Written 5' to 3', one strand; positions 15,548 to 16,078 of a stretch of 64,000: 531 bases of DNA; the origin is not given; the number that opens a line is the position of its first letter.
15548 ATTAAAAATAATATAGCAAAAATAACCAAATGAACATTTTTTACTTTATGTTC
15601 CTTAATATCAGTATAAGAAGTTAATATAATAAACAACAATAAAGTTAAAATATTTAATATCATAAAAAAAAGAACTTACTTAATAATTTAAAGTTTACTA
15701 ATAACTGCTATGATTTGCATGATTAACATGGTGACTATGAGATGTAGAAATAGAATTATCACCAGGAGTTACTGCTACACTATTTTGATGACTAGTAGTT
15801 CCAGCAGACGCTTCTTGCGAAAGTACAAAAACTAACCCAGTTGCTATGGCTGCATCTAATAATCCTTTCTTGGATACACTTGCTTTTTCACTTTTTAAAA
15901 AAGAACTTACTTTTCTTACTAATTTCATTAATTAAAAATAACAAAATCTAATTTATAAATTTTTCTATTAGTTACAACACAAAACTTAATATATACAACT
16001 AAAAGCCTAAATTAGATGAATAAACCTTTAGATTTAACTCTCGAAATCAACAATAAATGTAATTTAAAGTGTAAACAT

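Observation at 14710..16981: Compact module: small His/Ser-rich class-III-signal peptide, A24 prepilin peptidase-like protein, and divergent radical SAM/SPASM enzyme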

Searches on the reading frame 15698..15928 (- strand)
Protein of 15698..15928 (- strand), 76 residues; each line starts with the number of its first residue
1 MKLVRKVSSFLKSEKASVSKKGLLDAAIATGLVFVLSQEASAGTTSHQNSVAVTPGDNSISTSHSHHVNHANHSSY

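Call 6: search_protein_families(library=pfam, proteins=[window:15698-15928:-], max_evalue=0.1)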
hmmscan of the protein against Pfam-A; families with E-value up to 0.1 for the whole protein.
window:15698-15928:- (76 aa): 0 families

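Call 10: search_protein_families(library=ncbifam, proteins=[window:15698-15928:-], max_evalue=0.1)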
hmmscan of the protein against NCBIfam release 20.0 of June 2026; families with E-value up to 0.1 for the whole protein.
window:15698-15928:- (76 aa): 2 families
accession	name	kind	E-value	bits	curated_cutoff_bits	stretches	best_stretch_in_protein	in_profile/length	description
NF038309.1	HisXaaSer_A3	equivalog_domain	0.0046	16.7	65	1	2-76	4-79/81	His-Xaa-Ser repeat protein HxsA3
NF006619.0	PRK09186.1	equivalog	0.032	13.8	255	1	8-42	207-242/256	oxidoreductase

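Call 12: find_homologous_proteins(query=window:15698-15928:-, max_evalue=0.01)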
Query window:15698-15928:- (76 aa): 1 proteins with E <= 0.01 among 3 candidates.
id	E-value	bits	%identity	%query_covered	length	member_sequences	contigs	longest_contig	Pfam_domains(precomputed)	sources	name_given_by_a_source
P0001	5.1e-39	148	100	100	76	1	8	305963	-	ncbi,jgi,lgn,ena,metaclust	metaclust:\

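Call 13: find_encoding_contigs(protein=P0001, flank=10000, max_places=6)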
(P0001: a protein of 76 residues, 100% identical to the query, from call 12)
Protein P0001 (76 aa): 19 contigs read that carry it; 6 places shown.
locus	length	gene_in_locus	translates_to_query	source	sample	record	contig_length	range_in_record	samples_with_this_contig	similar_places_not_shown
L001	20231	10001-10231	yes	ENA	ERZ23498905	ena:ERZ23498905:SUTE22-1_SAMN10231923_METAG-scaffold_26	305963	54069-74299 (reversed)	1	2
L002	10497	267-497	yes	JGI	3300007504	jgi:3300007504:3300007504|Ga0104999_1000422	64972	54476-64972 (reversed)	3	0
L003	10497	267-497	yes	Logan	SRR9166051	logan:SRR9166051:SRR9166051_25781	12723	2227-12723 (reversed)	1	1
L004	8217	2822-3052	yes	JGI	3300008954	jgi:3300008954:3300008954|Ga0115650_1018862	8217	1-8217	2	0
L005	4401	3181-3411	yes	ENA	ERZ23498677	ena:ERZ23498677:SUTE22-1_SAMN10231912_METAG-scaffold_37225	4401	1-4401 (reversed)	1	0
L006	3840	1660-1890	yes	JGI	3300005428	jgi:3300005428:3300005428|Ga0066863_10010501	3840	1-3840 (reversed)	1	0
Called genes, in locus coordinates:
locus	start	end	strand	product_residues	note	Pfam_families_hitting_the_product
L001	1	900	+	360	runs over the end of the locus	PF00155:Aminotran_1_2, PF00266:Aminotran_5, PF01212:Beta_elim_lyase (weak), PF01041:DegT_DnrJ_EryC1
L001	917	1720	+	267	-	PF22025:ThiI_fer, PF02926:THUMP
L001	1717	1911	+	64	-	-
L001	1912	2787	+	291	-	PF01171:ATP_bind_3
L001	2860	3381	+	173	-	PF01876:RNase_P_p30 (weak)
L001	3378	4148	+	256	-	PF03721:UDPG_MGDP_dh_N (faint), PF00984:UDPG_MGDP_dh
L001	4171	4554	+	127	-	PF27806:HxsD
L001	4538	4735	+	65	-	-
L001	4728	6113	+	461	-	PF04055:Radical_SAM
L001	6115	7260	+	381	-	-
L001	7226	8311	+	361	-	PF01041:DegT_DnrJ_EryC1, PF00266:Aminotran_5, PF00155:Aminotran_1_2 (weak), PF01053:Cys_Met_Meta_PP (weak)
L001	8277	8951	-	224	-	PF01522:Polysacc_deac_1, PF10096:DUF2334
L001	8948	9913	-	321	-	PF04055:Radical_SAM, PF13353:Fer4_12 (weak)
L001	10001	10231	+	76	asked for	-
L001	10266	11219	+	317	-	PF01478:Peptidase_A24 (weak)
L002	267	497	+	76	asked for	-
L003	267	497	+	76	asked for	-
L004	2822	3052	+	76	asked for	-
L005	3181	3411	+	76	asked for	-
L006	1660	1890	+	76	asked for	-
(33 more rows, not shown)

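Call 29: find_homologous_proteins(query=A1, max_evalue=0.01)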
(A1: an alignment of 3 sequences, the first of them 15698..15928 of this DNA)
Query A1 (3 sequences) (76 aa, profile of the alignment): 21 proteins with E <= 0.01 among 1886 candidates.
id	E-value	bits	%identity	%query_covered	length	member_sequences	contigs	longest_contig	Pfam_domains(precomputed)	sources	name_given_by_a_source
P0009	2.1e-33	133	30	57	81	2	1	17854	-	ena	-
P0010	9.1e-32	127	23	99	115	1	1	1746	-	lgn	-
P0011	5.1e-30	122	25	99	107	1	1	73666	-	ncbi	ncbi:MAG: hypothetical protein ACQESF_00100 [Nanobdellota archaeon]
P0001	4.0e-17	80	100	100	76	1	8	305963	-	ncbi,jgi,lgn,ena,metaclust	metaclust:\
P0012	1.2e-11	63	41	61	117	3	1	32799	-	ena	-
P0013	1.6e-11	62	-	-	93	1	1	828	-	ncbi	-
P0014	2.0e-10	59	23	91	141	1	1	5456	-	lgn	-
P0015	3.9e-8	52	26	96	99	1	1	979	-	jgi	jgi:hypothetical protein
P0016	7.0e-8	51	-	-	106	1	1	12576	-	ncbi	-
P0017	2.1e-6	46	37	62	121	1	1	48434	-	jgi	jgi:hypothetical protein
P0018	8.1e-6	44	36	88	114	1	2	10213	-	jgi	-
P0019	8.5e-6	44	34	88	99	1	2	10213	-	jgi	-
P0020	8.8e-6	44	30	93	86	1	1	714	-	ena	-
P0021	4.7e-5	42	36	66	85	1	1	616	-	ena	-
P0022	4.8e-5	42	32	93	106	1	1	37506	-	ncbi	-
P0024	1.4e-4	40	38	42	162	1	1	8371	-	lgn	-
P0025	2.4e-4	39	34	34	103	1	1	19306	-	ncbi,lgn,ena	-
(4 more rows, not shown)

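Call 33: find_encoding_contigs(protein=P0011, flank=10000, max_places=1)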
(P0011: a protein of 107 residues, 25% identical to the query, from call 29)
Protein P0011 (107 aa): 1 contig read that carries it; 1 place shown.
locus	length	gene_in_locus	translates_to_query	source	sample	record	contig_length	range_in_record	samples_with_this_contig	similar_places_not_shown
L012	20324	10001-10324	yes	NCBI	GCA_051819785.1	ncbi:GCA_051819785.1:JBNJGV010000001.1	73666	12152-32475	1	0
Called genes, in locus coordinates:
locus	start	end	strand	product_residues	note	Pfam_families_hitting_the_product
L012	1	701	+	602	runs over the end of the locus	PF00293:NUDIX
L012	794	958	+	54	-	-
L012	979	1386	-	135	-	-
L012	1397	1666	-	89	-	PF01199:Ribosomal_L34e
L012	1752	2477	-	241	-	-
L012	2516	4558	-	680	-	PF14551:MCM_N (weak), PF17207:MCM_OB, PF00493:MCM, PF01078:Mg_chelatase, PF17855:MCM_lid, PF21120: (weak)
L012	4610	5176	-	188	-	PF00352:TBP, PF11858:DUF3378 (faint), PF00352:TBP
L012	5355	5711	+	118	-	-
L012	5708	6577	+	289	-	PF22025:ThiI_fer, PF02926:THUMP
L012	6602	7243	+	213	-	PF01876:RNase_P_p30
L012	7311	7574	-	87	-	-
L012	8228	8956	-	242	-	-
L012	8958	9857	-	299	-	PF01136:Peptidase_U32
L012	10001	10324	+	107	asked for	-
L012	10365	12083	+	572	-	PF04055:Radical_SAM, PF01861:BpsA_C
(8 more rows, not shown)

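Call 34: find_encoding_contigs(protein=P0012, flank=10000, max_places=1)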
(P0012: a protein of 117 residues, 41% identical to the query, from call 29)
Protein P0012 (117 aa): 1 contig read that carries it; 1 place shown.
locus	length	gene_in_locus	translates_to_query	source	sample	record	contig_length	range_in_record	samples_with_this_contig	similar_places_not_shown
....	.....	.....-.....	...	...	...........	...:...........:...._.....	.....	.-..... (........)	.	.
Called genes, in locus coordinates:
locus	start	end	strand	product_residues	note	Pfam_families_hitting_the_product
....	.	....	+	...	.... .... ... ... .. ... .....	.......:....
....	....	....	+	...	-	-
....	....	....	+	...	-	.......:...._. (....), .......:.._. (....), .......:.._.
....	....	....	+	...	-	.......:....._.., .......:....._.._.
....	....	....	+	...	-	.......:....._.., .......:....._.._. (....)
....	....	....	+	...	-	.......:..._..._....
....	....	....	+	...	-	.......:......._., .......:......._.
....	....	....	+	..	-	-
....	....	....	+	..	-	-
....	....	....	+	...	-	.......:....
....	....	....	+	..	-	-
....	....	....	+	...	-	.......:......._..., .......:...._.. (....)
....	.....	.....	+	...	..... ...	-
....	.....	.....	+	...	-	-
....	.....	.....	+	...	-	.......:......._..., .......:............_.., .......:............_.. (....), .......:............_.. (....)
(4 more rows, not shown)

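Call 35: find_encoding_contigs(protein=P0017, flank=10000, max_places=1)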
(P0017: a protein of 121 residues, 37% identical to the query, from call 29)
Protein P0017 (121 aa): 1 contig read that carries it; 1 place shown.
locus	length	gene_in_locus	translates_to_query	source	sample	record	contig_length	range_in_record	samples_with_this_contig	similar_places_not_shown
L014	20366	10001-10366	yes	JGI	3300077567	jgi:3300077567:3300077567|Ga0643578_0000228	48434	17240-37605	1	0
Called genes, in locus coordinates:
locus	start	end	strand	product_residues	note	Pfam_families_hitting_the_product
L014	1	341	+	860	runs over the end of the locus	PF02660:G3P_acyltransf, PF02734:Dak2, PF21645:FakA-like_M, PF02645:DegV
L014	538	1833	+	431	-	PF08529:NusA_N, PF00575:S1 (faint), PF13184:KH_NusA_1st, PF26594:KH_NusA_2nd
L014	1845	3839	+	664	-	PF03030:H_PPase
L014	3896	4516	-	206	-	-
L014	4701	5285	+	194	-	PF00574:CLP_protease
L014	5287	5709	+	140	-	PF18895:T4SS_pilin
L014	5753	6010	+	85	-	-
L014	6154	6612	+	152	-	-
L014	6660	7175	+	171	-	PF27806:HxsD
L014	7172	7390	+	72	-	-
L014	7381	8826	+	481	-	PF04055:Radical_SAM, PF13353:Fer4_12 (weak)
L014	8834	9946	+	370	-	PF04055:Radical_SAM, PF13186:SPASM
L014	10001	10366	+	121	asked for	-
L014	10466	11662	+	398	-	PF04389:Peptidase_M28 (weak), PF05343:Peptidase_M42 (faint), PF01546:Peptidase_M20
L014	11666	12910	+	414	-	PF00534:Glycos_transf_1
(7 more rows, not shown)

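Call 36: find_encoding_contigs(protein=P0022, flank=10000, max_places=1)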
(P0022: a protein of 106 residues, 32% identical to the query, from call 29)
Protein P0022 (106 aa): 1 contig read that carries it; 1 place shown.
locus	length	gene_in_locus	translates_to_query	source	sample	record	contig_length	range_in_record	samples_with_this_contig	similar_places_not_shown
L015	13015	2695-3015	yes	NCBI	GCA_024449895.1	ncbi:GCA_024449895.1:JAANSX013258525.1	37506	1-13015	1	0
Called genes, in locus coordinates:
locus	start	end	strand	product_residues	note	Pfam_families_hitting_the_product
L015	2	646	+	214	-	?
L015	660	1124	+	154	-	PF27806:HxsD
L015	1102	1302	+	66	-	-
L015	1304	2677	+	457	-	PF04055:Radical_SAM, PF13353:Fer4_12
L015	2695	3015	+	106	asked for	-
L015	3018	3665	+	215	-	-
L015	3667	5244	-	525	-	PF04055:Radical_SAM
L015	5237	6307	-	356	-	PF01636:APH (weak)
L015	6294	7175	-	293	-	PF04055:Radical_SAM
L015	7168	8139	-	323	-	PF04055:Radical_SAM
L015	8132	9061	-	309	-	PF04055:Radical_SAM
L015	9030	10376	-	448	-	PF04055:Radical_SAM, PF13353:Fer4_12 (weak)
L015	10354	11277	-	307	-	PF04055:Radical_SAM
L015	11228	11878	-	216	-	-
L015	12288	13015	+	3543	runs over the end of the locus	-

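Call 60: search_protein_representatives(alignment_id=A3)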
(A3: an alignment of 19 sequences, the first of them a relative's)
Query: 19 sequences, 117 profile positions. Proteins with E-value up to 0.001 (for the whole library): 907; up to 1e-10: 329; up to 1e-30: 0. The best 150 are listed.
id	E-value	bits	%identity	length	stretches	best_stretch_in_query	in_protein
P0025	2.9e-28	114.6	-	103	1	7-106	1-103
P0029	1.7e-27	112.2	-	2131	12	13-94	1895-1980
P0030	5.5e-26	107.3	-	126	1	8-106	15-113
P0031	9.9e-24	100.0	-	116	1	7-108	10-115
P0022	1.3e-23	99.7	-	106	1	8-101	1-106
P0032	1.4e-23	99.6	-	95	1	9-94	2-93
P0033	2.1e-23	99.0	-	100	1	8-95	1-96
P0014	5.3e-23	97.7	-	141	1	8-112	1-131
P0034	1.1e-22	96.7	-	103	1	8-99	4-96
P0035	1.6e-22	96.1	-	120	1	8-94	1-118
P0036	1.7e-22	96.1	-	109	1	6-96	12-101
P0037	1.7e-22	96.0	-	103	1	8-94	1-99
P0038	2.8e-22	95.3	-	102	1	7-94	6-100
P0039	3.6e-22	95.0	-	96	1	10-100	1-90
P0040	7.0e-22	94.1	-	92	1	8-94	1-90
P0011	7.1e-21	90.8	-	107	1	9-91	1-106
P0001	2.5e-16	76.2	-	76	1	12-88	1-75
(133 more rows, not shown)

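Call 64: search_protein_families(library=padloc, proteins=[window:15698-15928:-], max_evalue=0.001)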
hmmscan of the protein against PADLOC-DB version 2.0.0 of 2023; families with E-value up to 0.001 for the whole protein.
window:15698-15928:- (76 aa): 0 families

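Call 76: list_cluster_members(proteins=[window:15698-15928:-, window:14710-15663:-, window:19816-21201:-, window:16016-16981:+, window:21375-21758:-])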
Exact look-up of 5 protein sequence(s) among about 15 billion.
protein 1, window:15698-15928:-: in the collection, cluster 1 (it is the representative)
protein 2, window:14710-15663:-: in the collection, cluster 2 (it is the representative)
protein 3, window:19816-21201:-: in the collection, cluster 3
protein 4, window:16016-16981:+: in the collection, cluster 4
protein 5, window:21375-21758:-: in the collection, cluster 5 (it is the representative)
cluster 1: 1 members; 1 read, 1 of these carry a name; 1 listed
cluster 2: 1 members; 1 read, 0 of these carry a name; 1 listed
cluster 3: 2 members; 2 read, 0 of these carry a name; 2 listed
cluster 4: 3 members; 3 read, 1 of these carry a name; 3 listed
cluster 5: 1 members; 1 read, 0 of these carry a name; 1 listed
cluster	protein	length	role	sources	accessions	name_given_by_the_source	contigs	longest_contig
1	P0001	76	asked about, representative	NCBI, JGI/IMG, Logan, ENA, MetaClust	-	\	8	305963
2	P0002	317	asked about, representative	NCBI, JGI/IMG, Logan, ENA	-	-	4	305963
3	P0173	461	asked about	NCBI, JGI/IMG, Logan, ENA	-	-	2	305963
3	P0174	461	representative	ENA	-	-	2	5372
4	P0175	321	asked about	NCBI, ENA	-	-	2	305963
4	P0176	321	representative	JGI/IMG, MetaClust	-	\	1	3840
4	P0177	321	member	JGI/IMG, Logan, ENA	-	-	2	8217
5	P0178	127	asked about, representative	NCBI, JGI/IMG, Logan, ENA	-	-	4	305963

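Call 82: search_protein_families(library=ncbifam, alignment_id=A3, max_evalue=0.01)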
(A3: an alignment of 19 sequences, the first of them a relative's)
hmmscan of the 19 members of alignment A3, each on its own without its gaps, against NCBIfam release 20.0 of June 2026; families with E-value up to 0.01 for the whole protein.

A. member 1, P0001 (76 aa): 1 family
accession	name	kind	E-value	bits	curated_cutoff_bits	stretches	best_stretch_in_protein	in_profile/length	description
NF038309.1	HisXaaSer_A3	equivalog_domain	0.0046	16.7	65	1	2-76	4-79/81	His-Xaa-Ser repeat protein HxsA3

B. families by the number of members that match (of 19 scanned): 4 families
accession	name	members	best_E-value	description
NF038309.1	HisXaaSer_A3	17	7.1e-13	His-Xaa-Ser repeat protein HxsA3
NF038313.3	HisXaaSer_A4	12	8.8e-10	His-Xaa-Ser repeat protein HxsA4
TIGR03979.1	His_Ser_Rich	5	5.9e-06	His-Xaa-Ser repeat protein HxsA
NF038296.1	HisXaaSer_A2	1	0.00014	His-Xaa-Ser repeat protein HxsA2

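Call 88: find_encoding_contigs(protein=P0025, flank=10000, max_places=1)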
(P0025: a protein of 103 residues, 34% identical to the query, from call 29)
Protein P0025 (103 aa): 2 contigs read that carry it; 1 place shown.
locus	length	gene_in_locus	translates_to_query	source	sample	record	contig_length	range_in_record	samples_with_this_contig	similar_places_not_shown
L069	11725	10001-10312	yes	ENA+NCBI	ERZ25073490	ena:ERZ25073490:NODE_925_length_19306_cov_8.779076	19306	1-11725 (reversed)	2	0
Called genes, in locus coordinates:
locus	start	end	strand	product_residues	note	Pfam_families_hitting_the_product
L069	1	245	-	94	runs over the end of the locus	PF21473:OB_Ssb-like (weak), PF01336:tRNA_anti-codon (weak)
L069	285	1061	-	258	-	PF01408:GFO_IDH_MocA (weak), PF03447:NAD_binding_3, PF01958:Asp_DH_C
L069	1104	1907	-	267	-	PF01963:TraB_PrgY_gumN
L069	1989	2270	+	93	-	PF05239:PRC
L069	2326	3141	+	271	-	PF01513:NAD_kinase, PF20143:NAD_kinase_C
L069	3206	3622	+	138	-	-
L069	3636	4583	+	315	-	-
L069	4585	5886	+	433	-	-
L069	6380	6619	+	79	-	-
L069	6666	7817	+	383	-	PF01478:Peptidase_A24 (weak)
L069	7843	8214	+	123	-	PF27806:HxsD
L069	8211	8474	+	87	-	-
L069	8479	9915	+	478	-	PF04055:Radical_SAM, PF13353:Fer4_12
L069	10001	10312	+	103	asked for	-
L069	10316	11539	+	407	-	-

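Call 89: find_encoding_contigs(protein=P0016, flank=10000, max_places=1)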
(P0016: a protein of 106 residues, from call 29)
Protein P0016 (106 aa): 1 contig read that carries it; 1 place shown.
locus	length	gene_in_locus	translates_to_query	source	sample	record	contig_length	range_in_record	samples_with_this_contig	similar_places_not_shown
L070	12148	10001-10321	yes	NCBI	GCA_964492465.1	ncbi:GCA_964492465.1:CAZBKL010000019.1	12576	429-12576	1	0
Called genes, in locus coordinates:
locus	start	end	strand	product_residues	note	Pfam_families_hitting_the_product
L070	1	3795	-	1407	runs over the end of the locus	?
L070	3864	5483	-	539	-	-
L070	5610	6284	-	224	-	-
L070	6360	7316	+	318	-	PF04055:Radical_SAM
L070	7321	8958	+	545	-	PF04055:Radical_SAM, PF13186:SPASM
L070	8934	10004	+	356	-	PF06819:Arc_PepC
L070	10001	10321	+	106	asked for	-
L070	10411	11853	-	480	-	PF04055:Radical_SAM, PF13353:Fer4_12 (weak)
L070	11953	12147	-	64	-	?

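Call 90: find_encoding_contigs(protein=P0018, flank=10000, max_places=1)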
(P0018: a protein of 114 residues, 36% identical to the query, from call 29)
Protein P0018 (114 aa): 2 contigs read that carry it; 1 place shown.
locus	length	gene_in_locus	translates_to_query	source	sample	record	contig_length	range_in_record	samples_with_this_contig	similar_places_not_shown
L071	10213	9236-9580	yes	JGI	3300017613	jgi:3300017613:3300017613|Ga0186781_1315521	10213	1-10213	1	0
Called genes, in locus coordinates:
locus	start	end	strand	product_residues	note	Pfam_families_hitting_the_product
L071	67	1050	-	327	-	-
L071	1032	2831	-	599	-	PF21294:Polysacc_lyase_14 (weak), PF02018:CBM_4_9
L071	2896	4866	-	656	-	-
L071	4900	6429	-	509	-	-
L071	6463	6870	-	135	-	PF01951:Archease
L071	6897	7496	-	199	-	PF09622:DUF2391 (weak)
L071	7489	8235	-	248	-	PF01026:TatD_DNase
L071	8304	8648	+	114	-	-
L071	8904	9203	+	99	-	-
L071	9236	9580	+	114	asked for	-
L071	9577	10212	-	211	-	?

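Call 91: find_encoding_contigs(protein=P0024, flank=10000, max_places=1)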
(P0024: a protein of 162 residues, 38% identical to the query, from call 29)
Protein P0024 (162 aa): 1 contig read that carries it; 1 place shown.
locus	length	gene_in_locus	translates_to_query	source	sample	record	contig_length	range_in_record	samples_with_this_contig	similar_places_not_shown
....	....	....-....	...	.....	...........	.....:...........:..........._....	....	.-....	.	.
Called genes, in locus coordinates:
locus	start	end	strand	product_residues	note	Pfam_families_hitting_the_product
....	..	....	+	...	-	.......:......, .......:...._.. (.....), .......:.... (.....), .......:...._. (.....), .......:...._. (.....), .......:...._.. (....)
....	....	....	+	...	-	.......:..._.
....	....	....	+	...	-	-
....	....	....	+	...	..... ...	-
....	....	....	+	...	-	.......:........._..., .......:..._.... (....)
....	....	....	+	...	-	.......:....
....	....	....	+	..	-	-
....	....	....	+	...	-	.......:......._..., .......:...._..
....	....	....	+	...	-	?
